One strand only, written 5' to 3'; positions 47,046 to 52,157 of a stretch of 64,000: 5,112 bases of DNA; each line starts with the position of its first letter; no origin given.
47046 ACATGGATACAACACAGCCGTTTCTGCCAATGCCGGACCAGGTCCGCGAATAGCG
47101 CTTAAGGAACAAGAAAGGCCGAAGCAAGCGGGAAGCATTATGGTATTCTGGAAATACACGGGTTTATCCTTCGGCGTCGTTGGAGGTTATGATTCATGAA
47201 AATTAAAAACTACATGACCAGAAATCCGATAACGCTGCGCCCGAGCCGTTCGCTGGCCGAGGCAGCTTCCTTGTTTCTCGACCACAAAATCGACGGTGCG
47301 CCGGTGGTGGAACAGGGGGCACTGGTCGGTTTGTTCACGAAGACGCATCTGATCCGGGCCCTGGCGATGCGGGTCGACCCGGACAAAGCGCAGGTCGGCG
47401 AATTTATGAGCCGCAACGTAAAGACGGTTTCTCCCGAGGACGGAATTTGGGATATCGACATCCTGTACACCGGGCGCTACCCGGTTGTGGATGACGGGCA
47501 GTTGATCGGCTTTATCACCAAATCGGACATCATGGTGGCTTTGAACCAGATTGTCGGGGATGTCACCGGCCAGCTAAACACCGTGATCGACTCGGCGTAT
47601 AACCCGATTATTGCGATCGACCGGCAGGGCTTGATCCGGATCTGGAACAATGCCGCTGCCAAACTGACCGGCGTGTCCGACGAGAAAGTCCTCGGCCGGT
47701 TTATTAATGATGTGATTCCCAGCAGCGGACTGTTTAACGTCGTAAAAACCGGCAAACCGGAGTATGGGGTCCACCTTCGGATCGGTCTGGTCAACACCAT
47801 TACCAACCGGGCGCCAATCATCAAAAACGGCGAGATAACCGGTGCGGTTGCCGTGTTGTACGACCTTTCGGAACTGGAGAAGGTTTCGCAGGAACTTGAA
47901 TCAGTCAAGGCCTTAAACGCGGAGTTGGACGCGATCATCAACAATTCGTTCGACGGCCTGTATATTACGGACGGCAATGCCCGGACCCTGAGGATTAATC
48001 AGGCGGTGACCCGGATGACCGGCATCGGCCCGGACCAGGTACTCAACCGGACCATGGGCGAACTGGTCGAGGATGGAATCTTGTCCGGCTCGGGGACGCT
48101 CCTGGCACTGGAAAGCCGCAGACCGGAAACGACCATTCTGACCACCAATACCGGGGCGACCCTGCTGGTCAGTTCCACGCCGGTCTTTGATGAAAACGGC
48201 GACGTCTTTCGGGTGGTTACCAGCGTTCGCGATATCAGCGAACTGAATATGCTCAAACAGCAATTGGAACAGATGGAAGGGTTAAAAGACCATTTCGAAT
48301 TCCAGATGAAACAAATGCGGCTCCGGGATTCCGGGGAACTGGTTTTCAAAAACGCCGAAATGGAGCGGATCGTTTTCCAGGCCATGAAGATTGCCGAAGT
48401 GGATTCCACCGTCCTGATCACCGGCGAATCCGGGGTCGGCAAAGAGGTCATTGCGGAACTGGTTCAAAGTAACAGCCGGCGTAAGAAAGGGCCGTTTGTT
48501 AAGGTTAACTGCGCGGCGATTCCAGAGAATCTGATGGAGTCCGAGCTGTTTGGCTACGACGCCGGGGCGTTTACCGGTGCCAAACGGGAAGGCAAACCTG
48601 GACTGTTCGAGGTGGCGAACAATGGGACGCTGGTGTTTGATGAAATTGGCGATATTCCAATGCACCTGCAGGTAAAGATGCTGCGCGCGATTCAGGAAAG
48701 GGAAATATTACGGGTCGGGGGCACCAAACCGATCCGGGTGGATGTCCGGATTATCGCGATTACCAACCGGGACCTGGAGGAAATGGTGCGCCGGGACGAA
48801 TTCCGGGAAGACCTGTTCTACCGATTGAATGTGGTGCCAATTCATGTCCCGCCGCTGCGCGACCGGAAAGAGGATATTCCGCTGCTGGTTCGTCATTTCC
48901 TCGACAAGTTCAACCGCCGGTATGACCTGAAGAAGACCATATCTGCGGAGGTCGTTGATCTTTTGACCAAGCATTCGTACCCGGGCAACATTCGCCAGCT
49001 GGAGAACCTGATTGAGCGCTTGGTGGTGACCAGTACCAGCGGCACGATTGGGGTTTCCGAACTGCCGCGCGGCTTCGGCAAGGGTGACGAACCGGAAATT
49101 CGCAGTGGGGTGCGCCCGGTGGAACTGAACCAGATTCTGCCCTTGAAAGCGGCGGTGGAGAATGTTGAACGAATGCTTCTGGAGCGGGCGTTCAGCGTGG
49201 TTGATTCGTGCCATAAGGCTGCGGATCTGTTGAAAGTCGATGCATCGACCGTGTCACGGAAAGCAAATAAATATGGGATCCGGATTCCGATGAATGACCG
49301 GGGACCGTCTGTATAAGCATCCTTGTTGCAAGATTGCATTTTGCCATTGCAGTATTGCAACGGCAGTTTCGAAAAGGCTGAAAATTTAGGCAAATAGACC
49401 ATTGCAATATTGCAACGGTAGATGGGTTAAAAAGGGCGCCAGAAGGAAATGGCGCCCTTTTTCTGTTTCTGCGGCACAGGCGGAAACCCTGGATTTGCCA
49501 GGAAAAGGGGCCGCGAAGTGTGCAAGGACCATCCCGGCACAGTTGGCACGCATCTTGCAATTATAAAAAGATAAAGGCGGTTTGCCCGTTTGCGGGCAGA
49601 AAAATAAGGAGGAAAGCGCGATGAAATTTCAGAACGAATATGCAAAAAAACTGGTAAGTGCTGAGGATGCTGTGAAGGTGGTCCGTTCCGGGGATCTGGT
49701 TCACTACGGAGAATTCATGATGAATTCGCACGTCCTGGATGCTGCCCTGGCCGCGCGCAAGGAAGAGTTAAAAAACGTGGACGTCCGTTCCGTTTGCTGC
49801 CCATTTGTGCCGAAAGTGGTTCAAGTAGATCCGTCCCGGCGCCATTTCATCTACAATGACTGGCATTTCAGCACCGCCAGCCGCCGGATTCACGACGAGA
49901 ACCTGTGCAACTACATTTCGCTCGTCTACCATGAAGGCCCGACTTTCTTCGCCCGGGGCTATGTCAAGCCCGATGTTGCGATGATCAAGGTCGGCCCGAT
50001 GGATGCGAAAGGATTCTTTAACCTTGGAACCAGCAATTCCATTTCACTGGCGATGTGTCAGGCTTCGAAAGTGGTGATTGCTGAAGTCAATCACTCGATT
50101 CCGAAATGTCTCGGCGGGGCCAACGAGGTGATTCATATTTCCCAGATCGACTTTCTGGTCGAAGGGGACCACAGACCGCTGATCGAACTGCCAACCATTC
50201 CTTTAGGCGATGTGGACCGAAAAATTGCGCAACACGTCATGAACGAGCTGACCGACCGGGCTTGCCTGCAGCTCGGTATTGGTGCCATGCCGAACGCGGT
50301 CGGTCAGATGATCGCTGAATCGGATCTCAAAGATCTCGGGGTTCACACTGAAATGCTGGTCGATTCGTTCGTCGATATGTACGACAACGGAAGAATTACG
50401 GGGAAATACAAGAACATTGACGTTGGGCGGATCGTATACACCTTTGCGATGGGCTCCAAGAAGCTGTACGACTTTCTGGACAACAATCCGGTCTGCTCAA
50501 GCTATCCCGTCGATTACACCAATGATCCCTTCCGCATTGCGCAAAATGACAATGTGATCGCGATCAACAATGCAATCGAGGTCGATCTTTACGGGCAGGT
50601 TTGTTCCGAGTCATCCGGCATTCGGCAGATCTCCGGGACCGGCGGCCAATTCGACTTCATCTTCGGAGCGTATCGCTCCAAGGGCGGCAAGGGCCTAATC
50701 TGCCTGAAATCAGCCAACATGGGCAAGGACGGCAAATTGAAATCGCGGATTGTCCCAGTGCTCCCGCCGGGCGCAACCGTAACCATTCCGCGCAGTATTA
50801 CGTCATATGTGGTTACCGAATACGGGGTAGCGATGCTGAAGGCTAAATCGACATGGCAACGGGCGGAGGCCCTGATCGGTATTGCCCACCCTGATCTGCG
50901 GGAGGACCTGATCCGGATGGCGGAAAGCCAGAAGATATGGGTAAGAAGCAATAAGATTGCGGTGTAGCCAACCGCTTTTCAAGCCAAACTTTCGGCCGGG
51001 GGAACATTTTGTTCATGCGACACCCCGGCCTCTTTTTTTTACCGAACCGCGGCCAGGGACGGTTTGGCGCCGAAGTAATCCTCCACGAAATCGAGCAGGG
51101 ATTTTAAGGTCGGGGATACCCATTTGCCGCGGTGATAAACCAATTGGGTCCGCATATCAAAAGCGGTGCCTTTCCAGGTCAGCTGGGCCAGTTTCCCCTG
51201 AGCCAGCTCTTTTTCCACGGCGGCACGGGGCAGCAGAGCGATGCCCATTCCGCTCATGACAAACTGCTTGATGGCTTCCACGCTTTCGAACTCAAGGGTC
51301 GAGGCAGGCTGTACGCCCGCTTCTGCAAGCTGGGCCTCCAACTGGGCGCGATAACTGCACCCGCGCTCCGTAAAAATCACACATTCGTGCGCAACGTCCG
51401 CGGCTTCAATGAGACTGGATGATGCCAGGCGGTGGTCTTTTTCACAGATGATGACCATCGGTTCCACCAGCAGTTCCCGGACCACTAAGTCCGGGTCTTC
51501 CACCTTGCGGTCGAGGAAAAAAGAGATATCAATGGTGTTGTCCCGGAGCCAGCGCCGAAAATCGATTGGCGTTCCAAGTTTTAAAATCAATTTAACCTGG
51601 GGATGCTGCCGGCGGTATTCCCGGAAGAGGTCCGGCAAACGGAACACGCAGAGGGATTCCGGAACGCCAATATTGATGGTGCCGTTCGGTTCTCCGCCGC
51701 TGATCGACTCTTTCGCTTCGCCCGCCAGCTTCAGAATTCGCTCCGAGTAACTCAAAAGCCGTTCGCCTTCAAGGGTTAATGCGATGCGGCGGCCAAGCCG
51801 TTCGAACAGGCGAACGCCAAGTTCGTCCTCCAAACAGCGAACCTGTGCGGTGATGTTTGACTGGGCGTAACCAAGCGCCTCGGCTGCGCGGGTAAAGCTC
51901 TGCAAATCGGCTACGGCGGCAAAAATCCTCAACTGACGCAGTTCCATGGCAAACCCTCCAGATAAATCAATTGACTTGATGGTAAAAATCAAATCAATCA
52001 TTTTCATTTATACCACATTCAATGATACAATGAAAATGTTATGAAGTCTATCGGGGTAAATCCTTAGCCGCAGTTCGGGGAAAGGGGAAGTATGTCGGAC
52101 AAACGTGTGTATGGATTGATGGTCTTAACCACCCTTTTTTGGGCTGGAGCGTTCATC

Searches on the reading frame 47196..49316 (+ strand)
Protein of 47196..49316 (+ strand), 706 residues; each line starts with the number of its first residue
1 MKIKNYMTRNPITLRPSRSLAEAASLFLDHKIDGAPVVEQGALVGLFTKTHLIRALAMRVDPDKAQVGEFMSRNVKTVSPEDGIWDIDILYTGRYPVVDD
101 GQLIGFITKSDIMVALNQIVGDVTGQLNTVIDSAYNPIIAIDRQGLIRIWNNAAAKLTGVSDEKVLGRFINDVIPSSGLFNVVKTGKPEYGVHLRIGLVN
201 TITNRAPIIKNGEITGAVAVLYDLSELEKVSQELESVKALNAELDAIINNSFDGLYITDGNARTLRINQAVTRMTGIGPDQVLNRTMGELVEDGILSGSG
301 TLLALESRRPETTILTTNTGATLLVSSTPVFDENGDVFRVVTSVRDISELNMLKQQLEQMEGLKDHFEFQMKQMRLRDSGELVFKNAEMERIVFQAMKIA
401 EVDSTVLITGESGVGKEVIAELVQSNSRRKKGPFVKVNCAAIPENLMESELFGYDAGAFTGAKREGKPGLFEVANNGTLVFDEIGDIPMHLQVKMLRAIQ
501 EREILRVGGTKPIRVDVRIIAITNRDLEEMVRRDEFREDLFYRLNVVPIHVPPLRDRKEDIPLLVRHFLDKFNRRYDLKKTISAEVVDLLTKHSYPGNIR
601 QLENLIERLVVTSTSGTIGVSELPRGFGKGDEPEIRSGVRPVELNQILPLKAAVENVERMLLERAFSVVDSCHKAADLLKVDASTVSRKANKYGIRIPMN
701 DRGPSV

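Call 15: search_protein_families(library=pfam, proteins=[window:47196-49316:+], max_evalue=0.001)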
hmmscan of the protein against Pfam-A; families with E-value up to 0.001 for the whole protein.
window:47196-49316:+ (706 aa): 10 families
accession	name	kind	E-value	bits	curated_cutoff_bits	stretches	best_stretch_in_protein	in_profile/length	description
PF00158.32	Sigma54_activat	-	2.8e-68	229.3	20.2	1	383-550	2-168/168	Sigma-54 interaction domain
PF00571.33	CBS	-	1.4e-25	89.8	24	2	3-57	1-56/57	CBS domain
PF25601.1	AAA_lid_14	-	2.3e-25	88.7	27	1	555-632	1-79/87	AAA+ ATPase lid domain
PF00989.32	PAS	-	3.1e-19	69.5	22.6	2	126-176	2-52/113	PAS fold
PF13426.13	PAS_9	-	1.2e-17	64.5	27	1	253-349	2-103/103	PAS domain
PF14532.12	Sigma54_activ_2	-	1.5e-17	64.6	25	1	389-554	7-138/138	Sigma-54 interaction domain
PF08448.16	PAS_4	-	1.6e-13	51.2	23.1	1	249-349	2-107/110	PAS fold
PF13188.13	PAS_8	-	1.4e-09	37.9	21.8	1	127-174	3-51/65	PAS domain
PF07728.20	AAA_5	-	8.2e-05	23.1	22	1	406-525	2-123/139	AAA domain (dynein-related subfamily)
PF18024.7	HTH_50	-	0.00037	20.5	27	1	650-695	4-49/50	Helix-turn-helix domain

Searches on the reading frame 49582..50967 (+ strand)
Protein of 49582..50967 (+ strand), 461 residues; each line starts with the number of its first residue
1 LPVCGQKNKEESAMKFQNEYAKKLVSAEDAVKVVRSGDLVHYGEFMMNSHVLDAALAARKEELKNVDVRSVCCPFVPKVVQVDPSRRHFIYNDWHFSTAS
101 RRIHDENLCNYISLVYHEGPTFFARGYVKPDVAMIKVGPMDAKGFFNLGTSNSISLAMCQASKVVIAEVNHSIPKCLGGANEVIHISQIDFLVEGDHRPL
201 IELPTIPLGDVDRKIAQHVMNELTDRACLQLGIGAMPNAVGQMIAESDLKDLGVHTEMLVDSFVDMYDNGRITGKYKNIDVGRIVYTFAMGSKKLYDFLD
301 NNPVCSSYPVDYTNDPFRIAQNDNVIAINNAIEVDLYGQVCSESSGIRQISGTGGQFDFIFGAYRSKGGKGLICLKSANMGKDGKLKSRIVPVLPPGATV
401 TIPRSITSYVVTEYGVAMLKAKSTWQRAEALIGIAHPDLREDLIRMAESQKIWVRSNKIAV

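Call 15: search_protein_families(library=pfam, proteins=[window:49582-50967:+], max_evalue=0.001)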
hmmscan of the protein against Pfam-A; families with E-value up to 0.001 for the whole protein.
window:49582-50967:+ (461 aa): 2 families
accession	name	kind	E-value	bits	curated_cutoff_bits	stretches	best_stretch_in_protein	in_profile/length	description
PF13336.12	AcetylCoA_hyd_C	-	1.4e-62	210.7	23.7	1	291-446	1-153/154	Acetyl-CoA hydrolase/transferase C-terminal domain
PF02550.21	AcetylCoA_hydro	-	4.7e-21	76.2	24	1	17-198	2-192/198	Acetyl-CoA hydrolase/transferase N-terminal domain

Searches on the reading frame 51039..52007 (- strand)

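Call 15: search_protein_families(library=pfam, proteins=[window:51039-52007:-], max_evalue=0.001)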
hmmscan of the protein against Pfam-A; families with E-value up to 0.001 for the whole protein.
window:51039-52007:- (322 aa): 2 families
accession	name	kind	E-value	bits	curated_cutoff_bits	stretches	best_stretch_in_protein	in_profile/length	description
PF03466.25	LysR_substrate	-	1.6e-54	185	28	1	105-311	2-207/209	LysR substrate binding domain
PF00126.33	HTH_1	-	4.3e-22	78.3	26.6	1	23-82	1-60/60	Bacterial regulatory helix-turn-helix protein, lysR family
